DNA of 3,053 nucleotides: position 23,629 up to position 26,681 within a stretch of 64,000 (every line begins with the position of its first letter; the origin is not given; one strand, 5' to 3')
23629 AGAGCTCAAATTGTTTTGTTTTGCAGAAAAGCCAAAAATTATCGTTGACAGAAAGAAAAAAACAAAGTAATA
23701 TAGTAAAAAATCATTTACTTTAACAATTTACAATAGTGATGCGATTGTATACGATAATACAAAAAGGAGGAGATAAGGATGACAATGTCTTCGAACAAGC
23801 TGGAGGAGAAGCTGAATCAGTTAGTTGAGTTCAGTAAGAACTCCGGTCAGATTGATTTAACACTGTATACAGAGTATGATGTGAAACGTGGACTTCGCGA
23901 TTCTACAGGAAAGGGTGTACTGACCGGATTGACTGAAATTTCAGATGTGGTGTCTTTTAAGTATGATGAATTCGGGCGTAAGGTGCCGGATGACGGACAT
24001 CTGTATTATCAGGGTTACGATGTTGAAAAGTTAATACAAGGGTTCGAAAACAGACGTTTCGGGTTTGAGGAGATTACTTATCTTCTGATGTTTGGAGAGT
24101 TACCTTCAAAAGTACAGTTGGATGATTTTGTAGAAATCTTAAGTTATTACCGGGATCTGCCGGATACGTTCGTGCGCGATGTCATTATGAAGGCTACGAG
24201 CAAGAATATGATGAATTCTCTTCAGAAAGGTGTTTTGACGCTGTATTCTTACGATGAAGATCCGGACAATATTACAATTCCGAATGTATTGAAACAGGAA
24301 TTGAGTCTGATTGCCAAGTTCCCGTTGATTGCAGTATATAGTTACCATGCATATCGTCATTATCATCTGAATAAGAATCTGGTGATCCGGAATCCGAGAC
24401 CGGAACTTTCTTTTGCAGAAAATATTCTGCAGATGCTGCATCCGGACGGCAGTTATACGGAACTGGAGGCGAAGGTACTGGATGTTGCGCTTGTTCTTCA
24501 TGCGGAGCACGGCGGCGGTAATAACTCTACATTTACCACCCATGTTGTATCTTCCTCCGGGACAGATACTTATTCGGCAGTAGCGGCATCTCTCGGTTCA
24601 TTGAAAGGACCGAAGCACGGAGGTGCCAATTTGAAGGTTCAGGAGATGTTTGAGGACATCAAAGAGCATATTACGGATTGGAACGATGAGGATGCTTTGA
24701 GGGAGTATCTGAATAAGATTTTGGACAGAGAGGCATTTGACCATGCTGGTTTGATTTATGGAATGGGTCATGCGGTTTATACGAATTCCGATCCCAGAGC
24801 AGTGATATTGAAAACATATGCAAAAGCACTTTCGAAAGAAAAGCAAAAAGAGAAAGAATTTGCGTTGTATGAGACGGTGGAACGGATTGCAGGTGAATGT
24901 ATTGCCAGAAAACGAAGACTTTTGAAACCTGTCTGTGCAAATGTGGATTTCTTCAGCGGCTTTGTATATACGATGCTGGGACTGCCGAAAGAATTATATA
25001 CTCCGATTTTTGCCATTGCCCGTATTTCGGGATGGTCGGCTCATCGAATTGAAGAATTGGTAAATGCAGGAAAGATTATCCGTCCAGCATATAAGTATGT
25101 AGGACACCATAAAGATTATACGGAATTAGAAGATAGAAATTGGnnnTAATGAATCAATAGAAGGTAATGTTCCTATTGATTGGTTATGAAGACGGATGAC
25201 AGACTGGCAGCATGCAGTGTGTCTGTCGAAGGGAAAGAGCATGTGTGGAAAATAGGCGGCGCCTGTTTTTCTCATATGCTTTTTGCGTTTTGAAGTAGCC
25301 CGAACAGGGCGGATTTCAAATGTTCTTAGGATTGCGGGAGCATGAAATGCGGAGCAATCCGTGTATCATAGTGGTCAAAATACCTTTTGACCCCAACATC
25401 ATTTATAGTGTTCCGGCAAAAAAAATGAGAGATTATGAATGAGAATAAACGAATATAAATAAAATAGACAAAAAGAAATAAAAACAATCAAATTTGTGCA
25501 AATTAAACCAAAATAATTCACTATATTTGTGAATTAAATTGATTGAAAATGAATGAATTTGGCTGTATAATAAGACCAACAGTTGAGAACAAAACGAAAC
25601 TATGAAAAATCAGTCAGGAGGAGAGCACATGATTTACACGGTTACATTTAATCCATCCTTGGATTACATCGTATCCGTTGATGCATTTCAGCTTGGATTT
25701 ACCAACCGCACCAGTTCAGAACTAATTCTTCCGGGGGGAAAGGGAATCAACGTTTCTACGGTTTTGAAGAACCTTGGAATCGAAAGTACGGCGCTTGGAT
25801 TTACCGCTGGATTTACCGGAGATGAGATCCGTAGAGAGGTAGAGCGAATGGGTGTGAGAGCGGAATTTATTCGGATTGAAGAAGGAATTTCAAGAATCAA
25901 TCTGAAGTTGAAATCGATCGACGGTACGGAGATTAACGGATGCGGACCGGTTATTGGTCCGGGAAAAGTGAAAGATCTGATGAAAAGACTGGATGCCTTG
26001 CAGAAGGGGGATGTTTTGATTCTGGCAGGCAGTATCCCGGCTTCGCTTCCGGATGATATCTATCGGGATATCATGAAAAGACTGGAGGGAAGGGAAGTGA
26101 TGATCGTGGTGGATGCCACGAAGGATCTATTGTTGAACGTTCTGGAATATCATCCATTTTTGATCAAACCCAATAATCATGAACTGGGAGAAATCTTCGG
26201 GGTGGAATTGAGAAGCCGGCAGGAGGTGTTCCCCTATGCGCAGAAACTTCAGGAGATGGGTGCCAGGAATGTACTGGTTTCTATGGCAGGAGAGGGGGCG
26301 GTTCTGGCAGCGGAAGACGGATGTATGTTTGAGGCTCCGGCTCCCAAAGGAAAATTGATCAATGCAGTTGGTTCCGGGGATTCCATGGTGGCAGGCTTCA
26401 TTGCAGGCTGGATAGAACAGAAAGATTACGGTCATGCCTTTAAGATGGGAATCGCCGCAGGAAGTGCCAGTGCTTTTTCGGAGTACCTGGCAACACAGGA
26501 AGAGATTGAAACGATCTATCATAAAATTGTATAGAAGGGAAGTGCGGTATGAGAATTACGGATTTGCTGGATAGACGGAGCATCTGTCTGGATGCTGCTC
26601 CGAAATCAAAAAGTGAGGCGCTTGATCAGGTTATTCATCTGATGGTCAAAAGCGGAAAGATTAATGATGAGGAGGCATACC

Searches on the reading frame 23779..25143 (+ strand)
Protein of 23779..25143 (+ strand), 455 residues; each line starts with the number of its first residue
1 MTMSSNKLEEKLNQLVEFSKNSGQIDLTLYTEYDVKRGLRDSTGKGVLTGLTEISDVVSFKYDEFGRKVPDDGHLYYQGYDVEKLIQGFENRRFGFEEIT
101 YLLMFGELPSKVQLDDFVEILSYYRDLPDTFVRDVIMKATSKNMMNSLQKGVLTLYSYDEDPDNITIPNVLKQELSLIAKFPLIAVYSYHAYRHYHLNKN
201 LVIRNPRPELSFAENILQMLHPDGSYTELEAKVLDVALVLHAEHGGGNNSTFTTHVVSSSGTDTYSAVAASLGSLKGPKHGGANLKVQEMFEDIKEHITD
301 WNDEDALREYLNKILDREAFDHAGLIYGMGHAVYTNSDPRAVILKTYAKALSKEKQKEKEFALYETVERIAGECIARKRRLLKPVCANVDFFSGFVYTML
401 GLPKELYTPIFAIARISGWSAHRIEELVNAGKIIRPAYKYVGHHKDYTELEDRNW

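Call 59: search_protein_families(library=pfam, proteins=[window:23779-25143:+], max_evalue=0.00001)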
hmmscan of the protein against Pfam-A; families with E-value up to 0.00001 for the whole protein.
window:23779-25143:+ (455 aa): 1 family
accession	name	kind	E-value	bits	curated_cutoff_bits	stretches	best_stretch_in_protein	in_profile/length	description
PF00285.26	Citrate_synt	-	5.9e-119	397.7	27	1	45-437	3-357/357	Citrate synthase, C-terminal domain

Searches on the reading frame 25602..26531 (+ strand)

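Call 59: search_protein_families(library=pfam, proteins=[window:25602-26531:+], max_evalue=0.00001)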
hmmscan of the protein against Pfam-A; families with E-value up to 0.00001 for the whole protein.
window:25602-26531:+ (310 aa): 1 family
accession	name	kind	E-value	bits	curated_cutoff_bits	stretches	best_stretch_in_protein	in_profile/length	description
PF00294.29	PfkB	-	2.5e-49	168.7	25.8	1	21-296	8-295/302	pfkB family carbohydrate kinase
